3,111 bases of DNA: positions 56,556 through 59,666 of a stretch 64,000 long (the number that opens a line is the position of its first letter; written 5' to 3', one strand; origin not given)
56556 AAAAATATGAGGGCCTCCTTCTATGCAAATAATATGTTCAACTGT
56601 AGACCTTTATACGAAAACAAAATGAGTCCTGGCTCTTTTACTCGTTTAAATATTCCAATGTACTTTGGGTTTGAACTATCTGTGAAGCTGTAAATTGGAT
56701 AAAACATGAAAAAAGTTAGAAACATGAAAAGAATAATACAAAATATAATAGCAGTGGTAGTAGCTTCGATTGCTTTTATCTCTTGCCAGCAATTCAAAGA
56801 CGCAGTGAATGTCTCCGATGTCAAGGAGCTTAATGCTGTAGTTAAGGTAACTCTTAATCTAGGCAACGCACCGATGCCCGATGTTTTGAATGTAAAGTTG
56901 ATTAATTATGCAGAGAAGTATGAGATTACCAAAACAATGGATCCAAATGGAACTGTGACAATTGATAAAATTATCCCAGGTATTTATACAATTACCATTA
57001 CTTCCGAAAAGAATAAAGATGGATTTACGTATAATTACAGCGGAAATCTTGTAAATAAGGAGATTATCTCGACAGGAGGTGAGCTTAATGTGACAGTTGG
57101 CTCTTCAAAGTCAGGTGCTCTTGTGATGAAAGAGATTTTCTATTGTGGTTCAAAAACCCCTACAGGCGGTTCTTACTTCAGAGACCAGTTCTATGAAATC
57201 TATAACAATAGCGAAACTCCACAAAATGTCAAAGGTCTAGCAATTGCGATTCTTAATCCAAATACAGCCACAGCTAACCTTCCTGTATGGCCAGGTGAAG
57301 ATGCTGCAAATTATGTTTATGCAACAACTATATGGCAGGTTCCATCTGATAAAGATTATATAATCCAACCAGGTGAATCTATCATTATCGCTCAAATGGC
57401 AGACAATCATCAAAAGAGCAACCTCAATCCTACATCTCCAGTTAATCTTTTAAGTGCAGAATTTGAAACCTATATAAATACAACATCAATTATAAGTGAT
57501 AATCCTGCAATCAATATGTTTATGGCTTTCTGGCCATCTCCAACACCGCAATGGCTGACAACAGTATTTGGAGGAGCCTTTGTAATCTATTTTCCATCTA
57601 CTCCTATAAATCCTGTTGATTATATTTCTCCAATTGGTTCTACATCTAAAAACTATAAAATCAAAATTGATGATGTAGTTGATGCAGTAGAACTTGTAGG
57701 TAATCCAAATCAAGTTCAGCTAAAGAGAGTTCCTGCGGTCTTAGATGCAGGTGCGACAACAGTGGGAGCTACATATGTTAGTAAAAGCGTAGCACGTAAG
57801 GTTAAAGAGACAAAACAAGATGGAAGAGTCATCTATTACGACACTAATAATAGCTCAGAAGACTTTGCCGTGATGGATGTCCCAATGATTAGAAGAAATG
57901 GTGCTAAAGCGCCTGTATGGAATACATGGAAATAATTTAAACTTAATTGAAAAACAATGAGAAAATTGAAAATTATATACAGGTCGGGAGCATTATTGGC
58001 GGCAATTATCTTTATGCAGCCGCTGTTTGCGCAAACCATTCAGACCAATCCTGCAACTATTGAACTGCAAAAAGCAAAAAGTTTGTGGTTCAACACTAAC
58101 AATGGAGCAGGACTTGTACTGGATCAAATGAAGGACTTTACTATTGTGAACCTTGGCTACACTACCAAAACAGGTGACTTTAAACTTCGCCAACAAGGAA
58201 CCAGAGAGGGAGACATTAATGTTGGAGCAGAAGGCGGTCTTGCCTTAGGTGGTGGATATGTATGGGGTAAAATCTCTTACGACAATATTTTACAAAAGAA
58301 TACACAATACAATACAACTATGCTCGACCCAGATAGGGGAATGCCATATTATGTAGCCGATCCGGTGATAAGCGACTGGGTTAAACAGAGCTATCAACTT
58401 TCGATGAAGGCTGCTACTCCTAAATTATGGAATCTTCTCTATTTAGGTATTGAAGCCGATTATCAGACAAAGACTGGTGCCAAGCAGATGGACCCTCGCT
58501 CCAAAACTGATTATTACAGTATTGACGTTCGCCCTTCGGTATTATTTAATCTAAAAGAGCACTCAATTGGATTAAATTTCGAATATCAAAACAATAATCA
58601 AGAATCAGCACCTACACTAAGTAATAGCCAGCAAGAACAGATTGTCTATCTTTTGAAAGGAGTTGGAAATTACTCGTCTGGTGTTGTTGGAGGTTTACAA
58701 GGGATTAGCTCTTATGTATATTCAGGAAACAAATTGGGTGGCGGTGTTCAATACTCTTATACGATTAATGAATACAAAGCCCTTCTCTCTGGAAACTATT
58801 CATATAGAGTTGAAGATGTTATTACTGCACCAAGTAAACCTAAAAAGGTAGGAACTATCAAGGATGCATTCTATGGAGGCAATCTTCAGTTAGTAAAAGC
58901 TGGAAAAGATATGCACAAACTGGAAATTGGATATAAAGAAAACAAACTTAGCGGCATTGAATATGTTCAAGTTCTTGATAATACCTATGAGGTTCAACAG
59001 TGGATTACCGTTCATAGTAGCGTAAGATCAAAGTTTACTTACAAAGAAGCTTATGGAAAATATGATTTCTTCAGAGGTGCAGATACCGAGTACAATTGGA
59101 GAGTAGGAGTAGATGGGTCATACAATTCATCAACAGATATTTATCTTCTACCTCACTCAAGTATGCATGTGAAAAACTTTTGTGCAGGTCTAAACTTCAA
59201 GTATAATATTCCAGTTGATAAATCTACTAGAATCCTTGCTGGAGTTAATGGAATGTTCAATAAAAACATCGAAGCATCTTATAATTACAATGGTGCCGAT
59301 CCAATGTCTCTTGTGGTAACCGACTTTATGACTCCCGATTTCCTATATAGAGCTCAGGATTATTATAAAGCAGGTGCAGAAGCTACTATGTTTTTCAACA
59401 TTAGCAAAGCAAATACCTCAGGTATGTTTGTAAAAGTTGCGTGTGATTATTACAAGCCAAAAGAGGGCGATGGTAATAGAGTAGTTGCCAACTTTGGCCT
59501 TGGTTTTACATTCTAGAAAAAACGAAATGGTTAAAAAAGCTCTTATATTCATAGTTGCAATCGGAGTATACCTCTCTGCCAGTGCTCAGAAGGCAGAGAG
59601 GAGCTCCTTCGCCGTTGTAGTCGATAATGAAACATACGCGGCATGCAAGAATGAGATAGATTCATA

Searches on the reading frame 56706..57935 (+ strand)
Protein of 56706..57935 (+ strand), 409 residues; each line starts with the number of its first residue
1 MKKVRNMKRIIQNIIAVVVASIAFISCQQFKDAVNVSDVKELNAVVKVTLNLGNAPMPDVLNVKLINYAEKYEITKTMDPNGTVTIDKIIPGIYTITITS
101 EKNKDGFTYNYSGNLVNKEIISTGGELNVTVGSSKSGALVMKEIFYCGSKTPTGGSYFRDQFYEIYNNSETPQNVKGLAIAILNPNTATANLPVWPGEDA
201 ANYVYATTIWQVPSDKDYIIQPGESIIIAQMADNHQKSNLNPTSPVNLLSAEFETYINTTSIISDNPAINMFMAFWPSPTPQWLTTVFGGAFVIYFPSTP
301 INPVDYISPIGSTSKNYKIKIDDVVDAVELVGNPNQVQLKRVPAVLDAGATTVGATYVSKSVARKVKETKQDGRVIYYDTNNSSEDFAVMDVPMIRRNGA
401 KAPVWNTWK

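Call 4: search_protein_families(library=pfam, proteins=[window:56706-57935:+], max_evalue=0.01)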
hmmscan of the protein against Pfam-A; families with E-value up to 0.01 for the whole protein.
window:56706-57935:+ (409 aa): 2 families
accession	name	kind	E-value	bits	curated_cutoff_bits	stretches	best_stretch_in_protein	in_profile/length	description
PF16215.11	DUF4876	-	2.2e-45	155.5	27.9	1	221-393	1-185/186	Protein of unknown function (DUF4876)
PF00932.25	LTD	-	3.3e-05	24.6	34.3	1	134-237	3-76/109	Lamin Tail Domain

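Call 5: search_protein_families(library=ncbifam, proteins=[window:56706-57935:+], max_evalue=0.01)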
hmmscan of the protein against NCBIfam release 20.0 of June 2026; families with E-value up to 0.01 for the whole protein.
window:56706-57935:+ (409 aa): 0 families

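Call 17: search_solved_structures(query=window:56706-57935:+, max_evalue=1, show_alignments=1)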
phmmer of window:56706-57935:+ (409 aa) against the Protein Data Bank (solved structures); distinct sequences matched with E-value up to 1: 1.
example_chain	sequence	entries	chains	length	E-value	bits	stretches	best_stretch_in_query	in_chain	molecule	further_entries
4q1z_A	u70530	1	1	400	2.6e-76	260.2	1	43-406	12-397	Putative lipoprotein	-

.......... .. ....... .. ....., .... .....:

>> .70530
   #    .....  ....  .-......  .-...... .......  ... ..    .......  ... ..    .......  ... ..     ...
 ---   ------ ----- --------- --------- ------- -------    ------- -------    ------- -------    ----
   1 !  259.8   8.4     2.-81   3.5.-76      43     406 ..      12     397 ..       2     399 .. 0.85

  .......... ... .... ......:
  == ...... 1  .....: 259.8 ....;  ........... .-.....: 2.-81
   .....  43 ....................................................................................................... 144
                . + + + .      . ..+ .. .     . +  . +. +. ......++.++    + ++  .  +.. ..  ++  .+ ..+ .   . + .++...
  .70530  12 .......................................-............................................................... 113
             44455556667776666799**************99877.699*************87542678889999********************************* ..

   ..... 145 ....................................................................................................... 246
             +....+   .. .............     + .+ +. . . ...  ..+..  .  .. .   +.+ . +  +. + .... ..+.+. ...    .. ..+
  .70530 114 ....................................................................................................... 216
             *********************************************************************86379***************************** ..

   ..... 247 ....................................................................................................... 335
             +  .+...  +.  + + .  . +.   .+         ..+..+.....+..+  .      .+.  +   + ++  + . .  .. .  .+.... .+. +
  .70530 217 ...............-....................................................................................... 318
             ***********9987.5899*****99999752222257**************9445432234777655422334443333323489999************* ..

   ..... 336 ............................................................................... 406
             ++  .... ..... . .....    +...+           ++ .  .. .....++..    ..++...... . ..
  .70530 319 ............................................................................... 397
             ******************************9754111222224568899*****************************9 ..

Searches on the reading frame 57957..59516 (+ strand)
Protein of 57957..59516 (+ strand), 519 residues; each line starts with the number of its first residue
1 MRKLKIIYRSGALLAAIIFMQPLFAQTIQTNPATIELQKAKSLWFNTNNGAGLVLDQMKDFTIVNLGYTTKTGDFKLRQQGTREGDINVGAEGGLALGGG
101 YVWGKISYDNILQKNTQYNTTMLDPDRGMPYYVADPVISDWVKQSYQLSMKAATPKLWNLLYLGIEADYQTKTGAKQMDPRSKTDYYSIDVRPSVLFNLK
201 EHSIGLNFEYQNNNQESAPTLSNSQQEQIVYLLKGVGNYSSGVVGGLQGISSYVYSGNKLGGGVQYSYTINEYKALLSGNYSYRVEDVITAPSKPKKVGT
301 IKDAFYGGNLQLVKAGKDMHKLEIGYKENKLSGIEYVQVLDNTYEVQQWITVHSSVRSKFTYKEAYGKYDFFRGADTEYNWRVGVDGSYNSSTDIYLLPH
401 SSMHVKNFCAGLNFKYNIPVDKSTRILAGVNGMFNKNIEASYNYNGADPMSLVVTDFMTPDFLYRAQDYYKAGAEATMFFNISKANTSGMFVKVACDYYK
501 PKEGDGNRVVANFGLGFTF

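Call 4: search_protein_families(library=pfam, proteins=[window:57957-59516:+], max_evalue=0.01)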
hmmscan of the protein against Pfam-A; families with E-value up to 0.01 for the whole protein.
window:57957-59516:+ (519 aa): 1 family
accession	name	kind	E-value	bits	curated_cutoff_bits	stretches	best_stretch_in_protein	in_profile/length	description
PF21012.3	DUF6850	-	4.1e-104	349.7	27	1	51-519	2-464/464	Family of unknown function (DUF6850)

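Call 5: search_protein_families(library=ncbifam, proteins=[window:57957-59516:+], max_evalue=0.01)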
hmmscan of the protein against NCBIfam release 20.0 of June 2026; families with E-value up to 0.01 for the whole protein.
window:57957-59516:+ (519 aa): 0 families

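Call 18: search_solved_structures(query=window:57957-59516:+, max_evalue=1)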
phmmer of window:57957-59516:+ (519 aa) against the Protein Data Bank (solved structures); distinct sequences matched with E-value up to 1: 0.

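Call 20: find_homologous_proteins(query=window:57957-59516:+, max_evalue=0.001)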
Query window:57957-59516:+ (519 aa): 71 proteins with E <= 0.001 among 8000 candidates.
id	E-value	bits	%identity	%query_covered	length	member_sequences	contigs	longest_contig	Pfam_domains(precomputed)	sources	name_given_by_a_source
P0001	0.0e+0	1171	99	100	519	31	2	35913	PF21012.4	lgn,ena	-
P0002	2.8e-177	609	53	100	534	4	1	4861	PF21012.4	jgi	-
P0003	1.2e-175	603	52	100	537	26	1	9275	PF21012.4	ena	-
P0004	4.0e-175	601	53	100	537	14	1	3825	PF21012.4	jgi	-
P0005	4.4e-175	601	52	100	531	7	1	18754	PF21012.4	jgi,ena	-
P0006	2.6e-174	599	51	100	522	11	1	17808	PF21012.4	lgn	-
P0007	3.4e-174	598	53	100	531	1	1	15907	PF21012.4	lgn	-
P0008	5.2e-174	598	52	100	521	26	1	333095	PF21012.4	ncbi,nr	ncbi:MAG: hypothetical protein CVU13_04255 [Bacteroidetes bacterium HGW-Bacteroidetes-8]|nr:MAG: hyp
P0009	7.2e-174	597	52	100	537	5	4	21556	PF21012.4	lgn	-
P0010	2.8e-173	595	50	100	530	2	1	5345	PF21012.4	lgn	-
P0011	4.0e-172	592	52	100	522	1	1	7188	PF21012.4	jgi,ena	-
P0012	1.0e-171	590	51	100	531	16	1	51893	PF21012.4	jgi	-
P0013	1.2e-171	590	52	100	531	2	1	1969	PF21012.4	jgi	jgi:hypothetical protein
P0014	3.9e-170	585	51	100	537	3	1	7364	PF21012.4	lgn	-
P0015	2.1e-169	583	51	100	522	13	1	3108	PF21012.4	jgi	jgi:hypothetical protein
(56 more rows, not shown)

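Call 25: find_related_loci(query=A2, collection=genome_contigs, flank=10000)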
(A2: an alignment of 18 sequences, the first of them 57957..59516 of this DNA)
Query A2 (519 aa) in genome_contigs; peptide patterns used: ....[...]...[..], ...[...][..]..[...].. (x = any residue, [..] = any of these).
158 stretches matched a pattern; 124 encode a relative of the query (tblastn E <= 1e-3); the best 80 are kept; 80 distinct loci.
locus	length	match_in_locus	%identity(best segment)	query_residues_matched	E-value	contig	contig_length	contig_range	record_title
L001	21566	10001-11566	54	1-519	0e+0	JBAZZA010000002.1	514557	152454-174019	MAG: Bacteroidales bacterium isolate SO_2017_GW1_95 NODE_108_length_514557_cov_1.737988_OW334_2017, whole genome shotgun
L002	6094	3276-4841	52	1-519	0e+0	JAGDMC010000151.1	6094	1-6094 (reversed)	MAG: Bacteroidetes bacterium isolate CTSoil_029 scaffold_37430, whole genome shotgun sequence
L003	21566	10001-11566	52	1-519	0e+0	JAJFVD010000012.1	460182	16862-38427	MAG: Bacteroidales bacterium isolate bin.619 k141_2839769, whole genome shotgun sequence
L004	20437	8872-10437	52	1-519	0e+0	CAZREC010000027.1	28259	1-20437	MAG TPA_asm: uncultured Muribaculaceae bacterium isolate SRP302447_co2_110 genome assembly, contig: NODE_4572_length_282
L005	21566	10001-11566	53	1-519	0e+0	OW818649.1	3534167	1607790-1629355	metagenome genome assembly, chromosome: 1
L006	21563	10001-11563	52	1-519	4e-180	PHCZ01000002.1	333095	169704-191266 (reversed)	MAG: Bacteroidetes bacterium HGW-Bacteroidetes-8 08E140C01_z5_2013_Ig3399_v2_scaffold_80, whole genome shotgun sequence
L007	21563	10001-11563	51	1-519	1e-178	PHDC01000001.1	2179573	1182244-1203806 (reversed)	MAG: Bacteroidetes bacterium HGW-Bacteroidetes-5 08E140C01_scaffold_0, whole genome shotgun sequence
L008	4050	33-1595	50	1-519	0e+0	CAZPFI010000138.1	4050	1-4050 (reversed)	MAG TPA_asm: uncultured Muribaculaceae bacterium isolate binchicken_co168_42 genome assembly, contig: NODE_30921_length_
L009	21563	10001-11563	52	1-519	3e-177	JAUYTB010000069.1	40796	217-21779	MAG: Bacteroidales bacterium isolate C8_concoct.bin.51 C8_k141_6379, whole genome shotgun sequence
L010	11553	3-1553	52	5-519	6e-177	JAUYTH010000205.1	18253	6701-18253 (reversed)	MAG: Bacteroidales bacterium isolate C8_concoct.bin.87 C8_k141_198396, whole genome shotgun sequence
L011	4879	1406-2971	51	1-519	9e-180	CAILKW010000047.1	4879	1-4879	MAG: uncultured Bacteroidia bacterium isolate KTt_bin-2223 genome assembly, contig: bin-2223:047/851, whole genome shotg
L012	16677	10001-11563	50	1-519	5e-175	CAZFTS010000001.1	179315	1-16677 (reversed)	MAG TPA_asm: uncultured Muribaculaceae bacterium isolate SRP220891_co2_205 genome assembly, contig: NODE_60_length_17931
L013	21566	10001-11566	51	1-519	3e-175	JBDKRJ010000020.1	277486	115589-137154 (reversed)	MAG: Rikenellaceae bacterium isolate 5_bin.36 c_000000426906, whole genome shotgun sequence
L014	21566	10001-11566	50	1-519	5e-174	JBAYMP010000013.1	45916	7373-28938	MAG: Bacteroidales bacterium isolate SO_2016_LW1_42 scaffold00534_LW64-88_2016, whole genome shotgun sequence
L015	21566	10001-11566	51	1-519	3e-173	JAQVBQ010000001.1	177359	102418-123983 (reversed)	MAG: Bacteroidales bacterium isolate STD2_69 NODE_170_length_177359_cov_12.926994_Sandtown_D2, whole genome shotgun sequ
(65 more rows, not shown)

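Call 32: predict_structure(alignment_id=A1)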
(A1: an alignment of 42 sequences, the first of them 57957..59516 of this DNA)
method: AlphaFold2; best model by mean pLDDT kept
length: 519 residues; sequences in the alignment: 42
mean_pLDDT: 89.1   pTM: 0.83
mean pLDDT of the five models: 89.1, 88.6, 88.0, 86.7, 85.6
residues with pLDDT >= 90: 350; 70-90: 119; 50-70: 38; < 50: 12
segments of 3 or more residues with pLDDT < 50: 19-27
pLDDT, mean of each block of 10 residues (from residue 1): 61 58 49 92 94 91 96 93 95 92 97 87 81 86 94 93 97 75 86 96 97 86 70 89 71 91 97 96 94 76 97 95 98 89 75 92 98 92 98 95 97 95 90 97 93 92 95 96 84 97 93 95
secondary structure, 60 per line:
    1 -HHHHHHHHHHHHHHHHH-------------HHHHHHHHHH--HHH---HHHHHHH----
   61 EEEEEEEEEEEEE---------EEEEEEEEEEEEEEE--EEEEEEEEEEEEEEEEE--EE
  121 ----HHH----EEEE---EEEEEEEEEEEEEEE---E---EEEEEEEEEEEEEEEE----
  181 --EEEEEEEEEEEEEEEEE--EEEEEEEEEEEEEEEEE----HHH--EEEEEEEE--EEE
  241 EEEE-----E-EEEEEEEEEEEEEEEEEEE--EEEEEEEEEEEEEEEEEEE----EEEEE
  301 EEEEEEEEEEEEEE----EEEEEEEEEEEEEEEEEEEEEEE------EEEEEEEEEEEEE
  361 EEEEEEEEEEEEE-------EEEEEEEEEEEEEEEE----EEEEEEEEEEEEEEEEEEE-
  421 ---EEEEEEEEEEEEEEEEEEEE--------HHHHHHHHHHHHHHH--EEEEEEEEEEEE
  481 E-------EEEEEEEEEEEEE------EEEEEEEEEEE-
elements in order: H2-18 H32-41 H50-56 E61-73 E83-97 E100-116 E132-135 E139-153 E161-176 E183-199 E202-218 E228-235 E238-244 E252-270 E273-291 E296-314 E319-341 E348-373 E381-396 E401-419 E424-443 H452-466 E469-481 E489-501 E508-518

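Call 36: fold_search(model_id=the predicted structure, library=pdb)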
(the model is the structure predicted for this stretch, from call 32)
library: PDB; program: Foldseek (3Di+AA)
matches with E <= 10: 883; with E <= 0.001: 338
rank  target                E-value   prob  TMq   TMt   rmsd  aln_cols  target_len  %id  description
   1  3pgs_B                5.0e-09  1.00  0.30  0.34  21.0       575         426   11  Phe3Gly mutant of EcFadL (released 2011-05-25)
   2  8p97_A                6.6e-09  1.00  0.35  0.30  19.6       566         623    9  BtuB3G3 bound to cyanocobalamin with disordered EL8 (released 2023-08-16)
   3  3dwn_A                6.6e-09  1.00  0.28  0.33  21.1       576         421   10  Crystal structure of the long-chain fatty acid transporter FadL mutant A77E/S100R (released 2008-12-16)
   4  3pgu                  8.6e-09  1.00  0.32  0.37  11.0       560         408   11  Phe3Glu mutant of EcFadL (released 2011-05-25)
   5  3pgs_A                1.2e-08  1.00  0.30  0.34  13.9       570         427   12  Phe3Gly mutant of EcFadL (released 2011-05-25)
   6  6z99_A                1.6e-08  1.00  0.39  0.32  12.9       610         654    9  Copper transporter OprC (released 2021-06-30)
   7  5nec_B                2.4e-08  1.00  0.38  0.32  17.1       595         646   10  Crystal structure of the siderophore receptor PiuD from Pseudomonas aeruginosa (released 2018-02-07)
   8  3dwo                  2.8e-08  1.00  0.29  0.32  16.6       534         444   11  Crystal structure of a Pseudomonas aeruginosa FadL homologue (released 2008-12-16)
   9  5fok_A                3.1e-08  1.00  0.32  0.27  16.5       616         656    8  Crystal structure of the siderophore receptor PiuA from Pseudomonas aeruginosa (released 2016-05-11)
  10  6z8s_A                3.3e-08  1.00  0.38  0.32  12.8       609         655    9  Copper transporter OprC (released 2021-06-09)
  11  1xkw                  3.3e-08  1.00  0.37  0.31  12.4       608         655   10  Pyochelin outer membrane receptor FptA from Pseudomonas aeruginosa (released 2005-10-04)
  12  2r4o_A                3.5e-08  1.00  0.31  0.36  12.3       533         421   10  Crystal structure of the long-chain fatty acid transporter FadL mutant delta NPA (released 2008-09-16)
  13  8blw_A                3.5e-08  1.00  0.31  0.27  16.1       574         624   10  Vitamin B12 transporter BtuB1 with lipoprotein BtuG1 from B. theta (released 2023-08-16)
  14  2r4n_A                3.9e-08  1.00  0.28  0.33  21.0       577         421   11  Crystal structure of the long-chain fatty acid transporter FadL mutant N33A (released 2008-09-16)
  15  6z8r_A                4.1e-08  1.00  0.39  0.32  12.6       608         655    9  Copper transporter OprC (released 2021-06-09)
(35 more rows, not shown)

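Call 70: search_protein_representatives(alignment_id=A1)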
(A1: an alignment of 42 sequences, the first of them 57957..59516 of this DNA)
Query: 42 sequences, 521 profile positions. Proteins with E-value up to 0.001 (for the whole library): 1842; up to 1e-10: 1140; up to 1e-30: 420. The best 150 are listed.
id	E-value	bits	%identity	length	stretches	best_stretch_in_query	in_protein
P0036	1.5e-227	772.8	-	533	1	1-521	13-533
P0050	1.1e-201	687.4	-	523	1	1-521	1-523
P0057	3.0e-194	662.9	-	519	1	5-521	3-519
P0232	3.9e-186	636.1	-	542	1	4-521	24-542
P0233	1.7e-174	597.8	-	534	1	1-521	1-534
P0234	1.8e-172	591.1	-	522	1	1-521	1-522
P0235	6.8e-166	569.3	-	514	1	1-521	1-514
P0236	9.8e-165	565.5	-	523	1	11-521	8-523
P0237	1.3e-163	561.9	-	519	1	14-521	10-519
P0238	1.5e-161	555.0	-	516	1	8-520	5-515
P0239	8.6e-161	552.5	-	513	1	12-521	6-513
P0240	3.0e-159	547.4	-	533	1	1-521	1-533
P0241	6.7e-157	539.7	-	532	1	9-521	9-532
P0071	9.7e-154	529.2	-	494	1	42-521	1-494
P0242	3.3e-153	527.5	-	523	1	1-521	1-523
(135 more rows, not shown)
